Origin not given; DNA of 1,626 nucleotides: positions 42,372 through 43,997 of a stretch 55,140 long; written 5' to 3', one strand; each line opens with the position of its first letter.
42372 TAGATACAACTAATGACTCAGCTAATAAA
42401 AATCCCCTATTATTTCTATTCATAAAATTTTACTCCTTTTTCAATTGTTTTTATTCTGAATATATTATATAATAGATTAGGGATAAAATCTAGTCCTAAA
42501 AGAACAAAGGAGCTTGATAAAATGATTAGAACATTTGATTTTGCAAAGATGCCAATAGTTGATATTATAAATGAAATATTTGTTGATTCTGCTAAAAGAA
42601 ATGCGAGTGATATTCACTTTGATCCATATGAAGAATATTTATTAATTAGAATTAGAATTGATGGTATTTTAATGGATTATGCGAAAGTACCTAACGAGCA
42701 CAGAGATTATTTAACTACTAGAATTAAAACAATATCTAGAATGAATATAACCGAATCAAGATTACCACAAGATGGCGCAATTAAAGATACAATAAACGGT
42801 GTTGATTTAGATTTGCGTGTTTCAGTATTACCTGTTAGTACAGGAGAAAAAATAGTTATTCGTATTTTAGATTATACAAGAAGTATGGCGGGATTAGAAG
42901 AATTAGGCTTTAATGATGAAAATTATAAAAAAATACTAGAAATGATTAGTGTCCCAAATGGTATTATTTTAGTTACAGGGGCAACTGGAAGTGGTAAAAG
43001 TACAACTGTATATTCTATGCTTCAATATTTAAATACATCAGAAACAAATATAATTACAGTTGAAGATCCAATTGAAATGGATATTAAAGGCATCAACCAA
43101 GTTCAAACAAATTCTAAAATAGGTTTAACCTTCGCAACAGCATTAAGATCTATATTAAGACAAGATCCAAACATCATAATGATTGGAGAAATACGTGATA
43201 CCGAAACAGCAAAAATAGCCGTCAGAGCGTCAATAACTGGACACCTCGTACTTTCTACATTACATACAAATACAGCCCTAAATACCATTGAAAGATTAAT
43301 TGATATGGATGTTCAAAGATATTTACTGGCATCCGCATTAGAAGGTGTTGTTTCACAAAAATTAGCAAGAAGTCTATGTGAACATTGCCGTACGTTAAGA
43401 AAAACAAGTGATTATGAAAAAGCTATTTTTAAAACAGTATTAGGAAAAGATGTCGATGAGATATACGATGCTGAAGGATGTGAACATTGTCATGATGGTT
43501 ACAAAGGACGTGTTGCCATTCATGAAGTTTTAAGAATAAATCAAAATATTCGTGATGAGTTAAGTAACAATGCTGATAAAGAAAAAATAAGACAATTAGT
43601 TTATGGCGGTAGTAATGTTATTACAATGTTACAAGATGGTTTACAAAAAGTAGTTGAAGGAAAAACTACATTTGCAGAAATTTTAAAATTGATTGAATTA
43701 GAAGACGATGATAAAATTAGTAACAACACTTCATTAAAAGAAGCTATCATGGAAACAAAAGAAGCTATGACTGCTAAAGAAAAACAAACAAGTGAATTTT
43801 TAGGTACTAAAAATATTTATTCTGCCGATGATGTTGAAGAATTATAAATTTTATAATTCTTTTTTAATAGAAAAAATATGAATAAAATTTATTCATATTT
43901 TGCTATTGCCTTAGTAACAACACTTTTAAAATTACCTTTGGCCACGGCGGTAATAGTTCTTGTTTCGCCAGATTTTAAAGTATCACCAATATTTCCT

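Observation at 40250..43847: Minimal, split type IV pilus / Com-like module: two prepilins facing an orphan GspE-family ATPase, with no platform protein or prepilin peptidase nearby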

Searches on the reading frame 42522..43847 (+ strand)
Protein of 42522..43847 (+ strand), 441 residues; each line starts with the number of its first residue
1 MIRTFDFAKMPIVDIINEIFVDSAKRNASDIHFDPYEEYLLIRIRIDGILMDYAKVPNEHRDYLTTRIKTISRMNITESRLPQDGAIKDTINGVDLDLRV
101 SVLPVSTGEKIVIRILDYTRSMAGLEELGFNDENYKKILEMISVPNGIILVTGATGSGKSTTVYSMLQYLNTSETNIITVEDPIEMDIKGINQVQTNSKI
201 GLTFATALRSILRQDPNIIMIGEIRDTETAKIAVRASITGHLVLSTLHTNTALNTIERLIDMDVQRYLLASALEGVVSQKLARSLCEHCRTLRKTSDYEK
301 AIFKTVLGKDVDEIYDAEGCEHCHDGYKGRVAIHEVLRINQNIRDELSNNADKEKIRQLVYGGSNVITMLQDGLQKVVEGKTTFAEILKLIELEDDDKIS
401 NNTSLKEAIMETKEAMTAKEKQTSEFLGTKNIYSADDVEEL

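Call 5: search_protein_families(library=pfam, proteins=[window:42522-43847:+], max_evalue=0.01)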
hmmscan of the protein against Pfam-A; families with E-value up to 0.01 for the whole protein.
window:42522-43847:+ (441 aa): 9 families
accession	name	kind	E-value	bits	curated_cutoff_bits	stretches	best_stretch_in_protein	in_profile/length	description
PF00437.27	T2SSE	-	1.3e-124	416.1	24.9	1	10-388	6-369/370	Type II/IV secretion system protein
PF13173.12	AAA_14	-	4.8e-05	23.8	27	1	146-238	2-85/129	AAA domain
PF20720.3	nSTAND3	-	0.00013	22.1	27.2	1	133-186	5-57/155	Novel STAND NTPase 3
PF01580.24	FtsK_SpoIIIE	-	0.00045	20.2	24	1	133-170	27-63/221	FtsK/SpoIIIE family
PF13401.12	AAA_22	-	0.0012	19.6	27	1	146-190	5-49/130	AAA domain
PF13555.12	AAA_29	-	0.0013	18.9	27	1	145-163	21-39/61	P-loop containing region of AAA domain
PF13191.12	AAA_16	-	0.0032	18.4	32.6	1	147-174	25-52/167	AAA ATPase domain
PF01656.29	CbiA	-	0.004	17.6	25.4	0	148-379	1-101/125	CobQ/CobB/MinD/ParA nucleotide binding domain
PF12775.13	AAA_7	-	0.005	16.8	25.8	0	135-180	22-67/181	P-loop containing dynein motor region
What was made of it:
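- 42522..43847 (+): Type IV filament extension ATPase (GspE/PilB/PilF-like), 441 aa, without the N1 domain. It has a zinc-type tetracysteine motif (CEHC...CEHC) and a ~50-aa C-terminal tail beyond the T2SSE domain. Pfam T2SSE 416 bits (call 5).
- Checked: 42522-43847(+), 441 aa. Pfam T2SSE scores 416 bits (call 5).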

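Call 6: search_protein_families(library=ncbifam, proteins=[window:42522-43847:+], max_evalue=0.01)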
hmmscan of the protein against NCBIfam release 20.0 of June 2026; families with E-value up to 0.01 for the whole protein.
window:42522-43847:+ (441 aa): 21 families
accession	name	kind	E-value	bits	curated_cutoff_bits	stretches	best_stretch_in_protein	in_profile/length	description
TIGR02533.1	type_II_gspE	equivalog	2.6e-145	484.8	630.25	1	10-389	107-484/486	type II secretion system ATPase GspE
TIGR02538.1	type_IV_pilB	equivalog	4.1e-139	464.8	675.65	1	10-389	179-560/564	type IV-A pilus assembly ATPase PilB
NF007755.0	PRK10436.1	equivalog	2.9e-133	444.9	617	1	9-393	82-461/465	type II secretion system protein GspE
NF053534.1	T4PilAsmATPsTfpB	equivalog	4.5e-119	398.5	850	1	9-391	198-582/584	type IV pilus assembly ATPase TfpB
NF041000.1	ATPase_ComGA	equivalog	7.4e-77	257.9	300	1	18-282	2-265/267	competence type IV pilus ATPase ComGA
TIGR01420.1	pilT_fam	subfamily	8.3e-54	183.1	319.1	1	16-290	2-276/343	PilT/PilU family type 4a pilus ATPase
TIGR02525.1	plasmid_TraJ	equivalog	6.2e-29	101.1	368.3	1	113-263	122-273/372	plasmid transfer ATPase TraJ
TIGR02524.1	dot_icm_DotB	equivalog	3.3e-24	85.8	463.3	1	136-314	124-317/358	Dot/Icm type IV secretion system ATPase DotB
NF058587.1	archaellum_moto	equivalog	1.4e-16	60.4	550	1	148-260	277-394/527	archaellum flagellar ATPase motor FlaI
TIGR02782.1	TrbB_P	equivalog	4.3e-16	59.1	304.55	1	148-261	138-257/303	P-type conjugative transfer ATPase TrbB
TIGR02788.1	VirB11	equivalog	1e-15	57.6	249.95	1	132-264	130-267/308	P-type DNA transfer ATPase VirB11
TIGR03819.1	heli_sec_ATPase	hypoth_equivalog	1.7e-14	53.7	373.15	1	101-264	131-302/340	TadA family conjugal transfer-associated ATPase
NF010469.0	PRK13894.1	subfamily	6.6e-14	52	508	1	146-261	149-266/320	conjugal transfer ATPase TrbB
NF010407.0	PRK13833.1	subfamily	1.4e-10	41.1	499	1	149-261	147-261/323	conjugal transfer protein TrbB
NF010475.0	PRK13900.1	equivalog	4e-10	39.3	389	1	131-266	145-286/333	type IV secretion system ATPase VirB11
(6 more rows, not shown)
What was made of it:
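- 42522..43847 (+): NCBIfam GspE 485, PilB 465 and ComGA 258 bits, all below the equivalog cut-offs (call 6).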

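Call 10: find_encoding_contigs(protein=window:42522-43847:+, flank=10000, max_places=6)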
Protein window:42522-43847:+ (441 aa): 1 contig read that carries it; 1 place shown.
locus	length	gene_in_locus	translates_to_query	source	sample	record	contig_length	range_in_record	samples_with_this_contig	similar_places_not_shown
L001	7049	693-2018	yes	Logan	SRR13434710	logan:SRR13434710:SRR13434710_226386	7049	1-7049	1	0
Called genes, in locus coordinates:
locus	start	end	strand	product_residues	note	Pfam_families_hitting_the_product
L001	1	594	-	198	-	?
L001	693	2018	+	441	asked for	PF00437:T2SSE, PF13173:AAA_14 (faint)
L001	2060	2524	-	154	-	-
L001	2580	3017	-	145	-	-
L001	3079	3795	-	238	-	PF20772:TACO1_YebC_N, PF01709:Transcrip_reg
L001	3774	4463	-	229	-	PF14622:Ribonucleas_3_3, PF00636:Ribonuclease_3, PF00035:dsrm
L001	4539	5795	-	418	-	PF08341:TED, PF09479:Flg_new (weak)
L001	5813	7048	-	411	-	?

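Call 11: find_related_loci(query=window:42522-43847:+, collection=genome_contigs, flank=10000)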
Query window:42522-43847:+ (441 aa) in genome_contigs; peptide patterns used: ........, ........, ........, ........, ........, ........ (x = any residue, [..] = any of these).
250 stretches matched a pattern; 216 encode a relative of the query (tblastn E <= 1e-3); the best 80 are kept; 80 distinct loci.
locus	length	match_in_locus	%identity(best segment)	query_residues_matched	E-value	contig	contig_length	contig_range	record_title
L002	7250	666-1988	98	1-441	0e+0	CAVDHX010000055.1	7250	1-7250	Sphaerochaetaceae bacterium isolate SRR8978504_cleanbin_000001 genome assembly, contig: Spades_SRR8978504_contig_633, wh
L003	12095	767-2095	94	1-441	0e+0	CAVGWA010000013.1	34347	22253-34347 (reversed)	Oscillospiraceae bacterium isolate G02652-L1_cleanbin_000038 genome assembly, contig: Spades_G02652-L1_contig_731, whole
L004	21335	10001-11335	88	1-441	0e+0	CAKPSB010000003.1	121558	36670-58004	MAG: uncultured Bacilli bacterium isolate REFINED_METABAT215_TOP10_CONTIGS_1500_ASSEMBLY_K77_MERGED__Hadza_MoBio_hadza-I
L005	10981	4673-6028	83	1-441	0e+0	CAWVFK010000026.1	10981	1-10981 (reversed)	MAG: Candidatus Coprosoma sp. isolate metabat2_XCR1_HET_6734_bwa.88 MAG genome assembly, contig: k87_139334, whole genom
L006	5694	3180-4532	83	1-441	0e+0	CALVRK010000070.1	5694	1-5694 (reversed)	MAG: uncultured Bacilli bacterium isolate BRZ_RP__bin37 genome assembly, contig: BRZ_RP__NODE_26891_length_5694_cov_4.44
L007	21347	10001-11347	82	1-441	0e+0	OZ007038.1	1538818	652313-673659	MAG: uncultured Bacilli bacterium isolate 6755_HET_CTRL_contig_17442_metaflye_circ MAG genome assembly, chromosome: 1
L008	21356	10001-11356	81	1-441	0e+0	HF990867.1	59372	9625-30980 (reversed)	Firmicutes bacterium CAG:822 genomic scaffold, scf105, whole genome shotgun sequence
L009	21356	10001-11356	81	1-441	0e+0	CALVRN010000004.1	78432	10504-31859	MAG: uncultured Bacilli bacterium isolate BRZ_ID__bin45 genome assembly, contig: BRZ_ID__NODE_542_length_78432_cov_26.45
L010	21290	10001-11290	83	1-430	0e+0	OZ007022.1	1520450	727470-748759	MAG: uncultured Bacilli bacterium isolate 6730_HET_VAC_s0.ctg000451l_hifiasm_large MAG genome assembly, chromosome: 1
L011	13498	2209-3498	83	1-430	0e+0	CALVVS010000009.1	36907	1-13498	MAG: uncultured Bacilli bacterium isolate BRZ_EQ__bin60 genome assembly, contig: BRZ_EQ__NODE_2094_length_36907_cov_9.31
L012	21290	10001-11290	84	1-430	0e+0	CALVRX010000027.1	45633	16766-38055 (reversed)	MAG: uncultured Bacilli bacterium isolate E16__bin2 genome assembly, contig: E16__k127_4393452, whole genome shotgun seq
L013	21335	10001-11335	81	1-441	0e+0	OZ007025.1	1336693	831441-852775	MAG: uncultured Bacilli bacterium isolate metabat2_pooled_hifiasm.89 MAG genome assembly, chromosome: 1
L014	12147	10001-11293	83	1-431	0e+0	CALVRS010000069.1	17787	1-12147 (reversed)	MAG: uncultured Bacilli bacterium isolate E0_DP__bin178 genome assembly, contig: E0_DP__k127_1907661, whole genome shotg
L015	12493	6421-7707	83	1-430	0e+0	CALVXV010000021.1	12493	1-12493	MAG: uncultured Bacilli bacterium isolate BRZ_MN__bin27 genome assembly, contig: BRZ_MN__NODE_3679_length_12493_cov_10.9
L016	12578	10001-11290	82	1-430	0e+0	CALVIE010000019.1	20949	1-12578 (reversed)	MAG: uncultured Bacilli bacterium isolate BRZ_BF__bin111 genome assembly, contig: BRZ_BF__NODE_3388_length_20949_cov_14.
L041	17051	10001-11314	72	1-437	0e+0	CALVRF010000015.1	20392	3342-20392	MAG: uncultured Bacilli bacterium isolate BRZ_GA__bin21 genome assembly, contig: BRZ_GA__NODE_3806_length_20392_cov_6.78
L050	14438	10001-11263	72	1-421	0e+0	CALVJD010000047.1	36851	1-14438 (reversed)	MAG: uncultured Bacilli bacterium isolate E05__bin274 genome assembly, contig: E05__k127_3907006, whole genome shotgun s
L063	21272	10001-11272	69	1-425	0e+0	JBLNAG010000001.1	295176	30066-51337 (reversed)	MAG: Ignavibacteriales bacterium isolate MAG183 PRJNA951521_bin41_renamed_0, whole genome shotgun sequence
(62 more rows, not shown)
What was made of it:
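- The genome is reduced, at 1.3-1.5 Mb in relatives (call 11).
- Tried and rejected: The single genome-collection scan was already spent (call 11).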

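Call 24: find_homologous_proteins(query=L050:12148-14067:-, max_evalue=1e-20)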
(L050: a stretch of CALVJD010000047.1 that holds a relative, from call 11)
Query L050:12148-14067:- (639 aa): 3392 proteins with E <= 1e-20 among 8000 candidates; the best 120 are listed.
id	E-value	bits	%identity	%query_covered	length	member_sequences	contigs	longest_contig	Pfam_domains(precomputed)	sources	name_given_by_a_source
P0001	0.0e+0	1351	100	97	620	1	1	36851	PF00482.29,PF28597.1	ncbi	-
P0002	0.0e+0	1348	100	97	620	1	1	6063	PF00482.29,PF28597.1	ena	-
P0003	0.0e+0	1280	94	97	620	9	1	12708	PF00482.29,PF28597.1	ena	-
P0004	1.3e-274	931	67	97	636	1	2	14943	PF00482.29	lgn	-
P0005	2.4e-257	874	64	96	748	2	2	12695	PF00482.29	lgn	-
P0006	1.0e-249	848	60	99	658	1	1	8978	PF00482.29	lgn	-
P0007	2.1e-247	841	60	99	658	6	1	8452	PF00482.29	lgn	-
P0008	3.1e-245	834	59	97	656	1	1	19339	PF00482.29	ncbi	-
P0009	6.1e-244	829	57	100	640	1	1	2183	PF00482.29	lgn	-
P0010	7.1e-244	829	58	100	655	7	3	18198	PF00482.29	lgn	-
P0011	2.5e-242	824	58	99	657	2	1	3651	PF00482.29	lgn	-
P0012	3.3e-242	824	57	99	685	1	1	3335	PF00482.29,PF28597.1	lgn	-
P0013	1.2e-241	822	59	99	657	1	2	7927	PF00482.29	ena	-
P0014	5.2e-241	820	58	99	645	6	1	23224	PF00482.29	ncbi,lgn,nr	ncbi:MAG: type II secretion system F family protein [Bacilli bacterium]|nr:type II secretion system 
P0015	8.1e-241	819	58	99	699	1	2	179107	PF00482.29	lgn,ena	-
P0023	8.3e-240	816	58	99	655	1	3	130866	PF00482.29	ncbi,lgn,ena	-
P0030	4.0e-239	813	58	99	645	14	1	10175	PF00482.29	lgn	-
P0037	1.7e-238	811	58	99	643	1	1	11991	PF00482.29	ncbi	-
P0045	1.3e-237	808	60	99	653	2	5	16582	PF00482.29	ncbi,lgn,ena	-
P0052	6.7e-237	806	57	99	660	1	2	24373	PF00482.29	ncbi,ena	-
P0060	2.8e-235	801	59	99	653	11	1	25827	PF00482.29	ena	-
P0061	4.1e-235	800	58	99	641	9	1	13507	PF00482.29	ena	-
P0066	1.4e-233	795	60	97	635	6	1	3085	PF00482.29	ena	-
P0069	2.4e-233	794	59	97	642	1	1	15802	PF00482.29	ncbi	-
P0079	9.7e-233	792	59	97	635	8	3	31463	PF00482.29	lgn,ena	-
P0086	6.3e-232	790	60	97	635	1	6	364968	PF00482.29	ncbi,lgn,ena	-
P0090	3.8e-231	787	58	98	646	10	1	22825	PF00482.29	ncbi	-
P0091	4.0e-231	787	58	97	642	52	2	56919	PF00482.29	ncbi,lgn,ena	-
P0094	5.2e-231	787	57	97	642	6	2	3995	PF00482.29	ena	-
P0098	1.6e-230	785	68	75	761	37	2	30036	PF00482.29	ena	-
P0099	1.9e-230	785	61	90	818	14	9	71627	PF00482.29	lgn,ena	-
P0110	1.3e-229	782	61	80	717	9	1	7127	PF00482.29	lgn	-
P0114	4.0e-229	780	59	96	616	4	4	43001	PF00482.29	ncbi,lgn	-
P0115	4.5e-229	780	57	97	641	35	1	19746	PF00482.29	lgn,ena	-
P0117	8.9e-229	779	60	91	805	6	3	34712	PF00482.29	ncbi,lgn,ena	-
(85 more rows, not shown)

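Call 27: find_encoding_contigs(protein=P0086, flank=10000, max_places=6)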
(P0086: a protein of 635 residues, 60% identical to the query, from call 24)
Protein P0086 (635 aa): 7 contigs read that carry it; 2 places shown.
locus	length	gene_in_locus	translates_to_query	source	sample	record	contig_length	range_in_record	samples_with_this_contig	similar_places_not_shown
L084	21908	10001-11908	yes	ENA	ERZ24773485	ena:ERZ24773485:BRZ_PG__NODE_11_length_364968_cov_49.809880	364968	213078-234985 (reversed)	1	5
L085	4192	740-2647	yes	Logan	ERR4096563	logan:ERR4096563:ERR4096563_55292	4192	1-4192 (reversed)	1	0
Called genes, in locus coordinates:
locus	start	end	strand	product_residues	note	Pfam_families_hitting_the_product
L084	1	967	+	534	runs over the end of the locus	-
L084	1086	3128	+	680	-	-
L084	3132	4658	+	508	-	-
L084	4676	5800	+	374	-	PF09823:DUF2357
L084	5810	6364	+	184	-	-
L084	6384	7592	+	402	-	-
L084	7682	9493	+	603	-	PF00009:GTP_EFTU, PF01926:MMR_HSR1 (weak), PF03144:GTP_EFTU_D2, PF22042:EF-G_D2, PF14492:EFG_III (weak), PF00679:EFG_C, PF21018:BipA_C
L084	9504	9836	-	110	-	PF14181:YqfQ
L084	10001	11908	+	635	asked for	PF00482:T2SSF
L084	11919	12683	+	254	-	PF06750:A24_N_bact, PF01478:Peptidase_A24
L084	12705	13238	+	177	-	PF01252:Peptidase_A8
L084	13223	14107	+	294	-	PF00849:PseudoU_synth_2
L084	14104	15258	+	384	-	PF01694:Rhomboid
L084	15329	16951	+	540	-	PF01368:DHH, PF00571:CBS (weak), PF07085:DRTGG, PF01368:DHH, PF02833:DHHA2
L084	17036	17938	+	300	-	PF07454:SpoIIP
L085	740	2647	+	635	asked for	PF00482:T2SSF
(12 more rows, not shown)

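Call 28: find_encoding_contigs(protein=P0023, flank=10000, max_places=6)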
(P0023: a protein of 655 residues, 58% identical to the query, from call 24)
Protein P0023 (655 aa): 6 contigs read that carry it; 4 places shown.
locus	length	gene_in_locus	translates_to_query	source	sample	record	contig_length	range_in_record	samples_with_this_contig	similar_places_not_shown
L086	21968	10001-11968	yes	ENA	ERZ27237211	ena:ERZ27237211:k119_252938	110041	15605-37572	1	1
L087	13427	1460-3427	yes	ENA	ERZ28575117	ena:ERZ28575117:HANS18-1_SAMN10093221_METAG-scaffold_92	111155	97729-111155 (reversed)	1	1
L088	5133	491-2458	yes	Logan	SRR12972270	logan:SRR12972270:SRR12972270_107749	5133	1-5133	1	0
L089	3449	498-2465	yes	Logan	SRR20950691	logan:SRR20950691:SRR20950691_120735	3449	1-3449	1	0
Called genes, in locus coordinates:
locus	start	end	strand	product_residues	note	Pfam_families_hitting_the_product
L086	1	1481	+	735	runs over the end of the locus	PF17854:FtsK_alpha, PF01580:FtsK_SpoIIIE, PF09397:FtsK_gamma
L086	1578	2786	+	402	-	PF13421:Band_7_1 (weak), PF09851:SHOCT (weak)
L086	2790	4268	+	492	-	-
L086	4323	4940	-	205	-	PF01726:LexA_DNA_bind, PF13730:HTH_36 (faint), PF12802:MarR_2 (weak), PF00717:Peptidase_S24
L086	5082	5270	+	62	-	-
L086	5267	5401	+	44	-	-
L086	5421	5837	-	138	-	-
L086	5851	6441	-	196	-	PF00565:SNase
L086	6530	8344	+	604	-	PF00009:GTP_EFTU, PF01926:MMR_HSR1 (weak), PF03144:GTP_EFTU_D2, PF22042:EF-G_D2, PF14492:EFG_III (weak), PF00679:EFG_C, PF21018:BipA_C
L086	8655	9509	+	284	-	PF07963:N_methyl (weak)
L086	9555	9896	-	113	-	PF14181:YqfQ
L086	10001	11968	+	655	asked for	PF00482:T2SSF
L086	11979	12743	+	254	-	PF06750:A24_N_bact, PF01478:Peptidase_A24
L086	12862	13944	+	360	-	PF03033:Glyco_transf_28, PF04101:Glyco_tran_28_C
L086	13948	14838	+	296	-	PF01565:FAD_binding_4, PF02873:MurB_C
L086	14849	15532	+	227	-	PF08478:POTRA_1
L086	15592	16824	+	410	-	PF11104:PilM_2 (weak), PF06723:MreB_Mbl (faint), PF02491:SHS2_FTSA (weak), PF14450:FtsA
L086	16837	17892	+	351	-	PF00091:Tubulin, PF12327:FtsZ_C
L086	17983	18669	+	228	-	PF10531:SLBB, PF22461:SLBB_2 (faint), PF12836:HHH_3, PF00633:HHH, PF14520:HHH_5 (faint)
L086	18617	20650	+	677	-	PF13567:DUF4131, PF03772:Competence, PF00753:Lactamase_B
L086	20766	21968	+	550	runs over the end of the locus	PF19789:DUF6273 (faint)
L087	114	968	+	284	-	PF07963:N_methyl (weak)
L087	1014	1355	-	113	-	PF14181:YqfQ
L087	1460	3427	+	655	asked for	PF00482:T2SSF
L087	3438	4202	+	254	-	PF06750:A24_N_bact, PF01478:Peptidase_A24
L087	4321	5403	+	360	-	PF03033:Glyco_transf_28, PF04101:Glyco_tran_28_C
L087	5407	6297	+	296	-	PF01565:FAD_binding_4, PF02873:MurB_C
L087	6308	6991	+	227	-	PF08478:POTRA_1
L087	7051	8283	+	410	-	PF11104:PilM_2 (weak), PF06723:MreB_Mbl (faint), PF02491:SHS2_FTSA (weak), PF14450:FtsA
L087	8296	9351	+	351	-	PF00091:Tubulin, PF12327:FtsZ_C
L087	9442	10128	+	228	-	PF10531:SLBB, PF22461:SLBB_2 (faint), PF12836:HHH_3, PF00633:HHH, PF14520:HHH_5 (faint)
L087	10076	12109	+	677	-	PF13567:DUF4131, PF03772:Competence, PF00753:Lactamase_B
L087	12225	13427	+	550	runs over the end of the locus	PF19789:DUF6273 (faint)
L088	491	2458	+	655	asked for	PF00482:T2SSF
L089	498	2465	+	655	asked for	PF00482:T2SSF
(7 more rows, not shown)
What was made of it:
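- comEA and comEC lie ~6 kb downstream of pilD in L086 and L087 (call 28).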

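Call 30: find_encoding_contigs(protein=P0008, flank=10000, max_places=3)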
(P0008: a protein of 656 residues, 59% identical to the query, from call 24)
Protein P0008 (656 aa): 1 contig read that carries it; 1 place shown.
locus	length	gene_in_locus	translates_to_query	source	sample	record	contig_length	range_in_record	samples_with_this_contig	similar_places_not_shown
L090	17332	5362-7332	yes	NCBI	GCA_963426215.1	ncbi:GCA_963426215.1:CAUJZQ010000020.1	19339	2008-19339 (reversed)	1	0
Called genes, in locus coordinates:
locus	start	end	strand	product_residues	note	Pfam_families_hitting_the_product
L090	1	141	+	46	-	?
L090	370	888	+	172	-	-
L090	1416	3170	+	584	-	PF01807:Zn_ribbon_DnaG, PF08275:DNAG_N, PF01751:Toprim, PF13362:Toprim_3 (weak), PF13662:Toprim_4, PF13155:Toprim_2, PF10410:DnaB_bind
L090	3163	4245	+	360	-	PF03979:Sigma70_r1_1, PF00140:Sigma70_r1_2, PF04542:Sigma70_r2, PF04539:Sigma70_r3, PF04545:Sigma70_r4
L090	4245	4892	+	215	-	PF12847:Methyltransf_18, PF04816:TrmK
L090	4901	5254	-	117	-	PF14181:YqfQ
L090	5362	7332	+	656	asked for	PF00482:T2SSF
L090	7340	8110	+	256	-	PF06750:A24_N_bact, PF01478:Peptidase_A24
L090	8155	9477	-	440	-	PF00437:T2SSE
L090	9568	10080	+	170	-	-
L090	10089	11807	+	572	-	PF13385:Laminin_G_3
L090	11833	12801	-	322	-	PF07670:Gate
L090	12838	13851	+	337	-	PF13180:PDZ_2, PF05362:Lon_C (faint)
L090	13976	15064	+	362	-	PF03033:Glyco_transf_28, PF04101:Glyco_tran_28_C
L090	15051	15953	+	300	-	PF01565:FAD_binding_4, PF02873:MurB_C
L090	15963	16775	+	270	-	PF08478:POTRA_1 (weak)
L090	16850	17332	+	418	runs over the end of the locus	PF02491:SHS2_FTSA, PF11104:PilM_2 (weak), PF14450:FtsA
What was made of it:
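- L086 equals the L090 gene order minus the ATPase-to-Lon block (calls 28, 30).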

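Call 31: find_encoding_contigs(protein=P0037, flank=10000, max_places=3)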
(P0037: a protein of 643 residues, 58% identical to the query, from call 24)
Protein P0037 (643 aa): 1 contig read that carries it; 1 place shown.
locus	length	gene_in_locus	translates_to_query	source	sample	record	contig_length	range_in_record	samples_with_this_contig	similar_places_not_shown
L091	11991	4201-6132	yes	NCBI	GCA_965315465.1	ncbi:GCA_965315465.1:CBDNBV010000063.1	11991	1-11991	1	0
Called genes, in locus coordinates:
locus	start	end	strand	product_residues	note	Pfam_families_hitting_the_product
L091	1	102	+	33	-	?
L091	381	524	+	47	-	-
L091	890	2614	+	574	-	PF01807:Zn_ribbon_DnaG, PF08275:DNAG_N, PF01751:Toprim, PF13155:Toprim_2, PF13662:Toprim_4, PF10410:DnaB_bind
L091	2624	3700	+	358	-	PF03979:Sigma70_r1_1, PF00140:Sigma70_r1_2, PF04542:Sigma70_r2, PF04539:Sigma70_r3, PF04545:Sigma70_r4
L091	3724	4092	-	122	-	-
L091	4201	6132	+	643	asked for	PF00482:T2SSF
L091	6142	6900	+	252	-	PF06750:A24_N_bact, PF01478:Peptidase_A24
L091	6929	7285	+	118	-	PF07963:N_methyl (weak)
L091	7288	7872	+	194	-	PF02677:QueH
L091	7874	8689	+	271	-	PF02673:BacA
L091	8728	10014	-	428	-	PF00437:T2SSE, PF13173:AAA_14 (faint), PF13401:AAA_22 (faint)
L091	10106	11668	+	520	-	-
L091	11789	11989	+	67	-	?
